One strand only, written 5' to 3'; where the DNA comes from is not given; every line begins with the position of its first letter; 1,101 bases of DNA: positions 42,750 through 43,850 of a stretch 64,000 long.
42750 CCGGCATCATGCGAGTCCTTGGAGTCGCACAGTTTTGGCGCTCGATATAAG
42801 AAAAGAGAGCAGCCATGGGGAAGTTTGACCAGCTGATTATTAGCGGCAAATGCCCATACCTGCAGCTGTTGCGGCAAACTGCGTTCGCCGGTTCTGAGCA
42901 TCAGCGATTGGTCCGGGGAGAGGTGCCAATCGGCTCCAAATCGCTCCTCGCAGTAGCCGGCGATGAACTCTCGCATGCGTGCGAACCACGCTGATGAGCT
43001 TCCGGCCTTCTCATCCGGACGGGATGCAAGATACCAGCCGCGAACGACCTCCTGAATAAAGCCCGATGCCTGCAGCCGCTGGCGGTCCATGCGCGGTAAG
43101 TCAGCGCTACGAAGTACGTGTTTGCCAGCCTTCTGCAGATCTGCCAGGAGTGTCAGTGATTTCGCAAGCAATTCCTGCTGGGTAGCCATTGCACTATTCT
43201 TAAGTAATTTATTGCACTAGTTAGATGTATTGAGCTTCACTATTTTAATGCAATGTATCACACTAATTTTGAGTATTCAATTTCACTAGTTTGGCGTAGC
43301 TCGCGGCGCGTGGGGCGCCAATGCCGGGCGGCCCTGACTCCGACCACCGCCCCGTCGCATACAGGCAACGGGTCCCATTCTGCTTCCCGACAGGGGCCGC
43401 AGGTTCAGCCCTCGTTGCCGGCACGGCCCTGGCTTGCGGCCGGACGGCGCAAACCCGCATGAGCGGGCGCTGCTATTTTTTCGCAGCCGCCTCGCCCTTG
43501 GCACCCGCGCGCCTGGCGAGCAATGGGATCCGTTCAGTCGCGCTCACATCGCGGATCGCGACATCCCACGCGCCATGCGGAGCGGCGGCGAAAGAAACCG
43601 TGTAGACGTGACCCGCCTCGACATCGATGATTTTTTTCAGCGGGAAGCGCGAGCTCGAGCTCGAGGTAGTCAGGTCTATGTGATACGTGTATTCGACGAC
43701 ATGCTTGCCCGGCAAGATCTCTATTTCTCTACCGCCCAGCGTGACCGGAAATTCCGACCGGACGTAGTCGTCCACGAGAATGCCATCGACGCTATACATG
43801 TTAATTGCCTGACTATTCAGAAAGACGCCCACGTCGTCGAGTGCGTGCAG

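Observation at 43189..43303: Five tandem 23-bp-periodic repeats abutting the fic start codon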

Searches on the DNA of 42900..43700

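Call 54: search_rna_families(source=window, start=42900, end=43700, threshold=evalue, max_evalue=1)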
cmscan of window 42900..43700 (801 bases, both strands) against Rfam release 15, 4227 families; matches with E-value up to 1: 0.
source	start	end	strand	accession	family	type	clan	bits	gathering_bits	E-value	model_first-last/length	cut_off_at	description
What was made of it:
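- There is no Rfam match (call 54).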
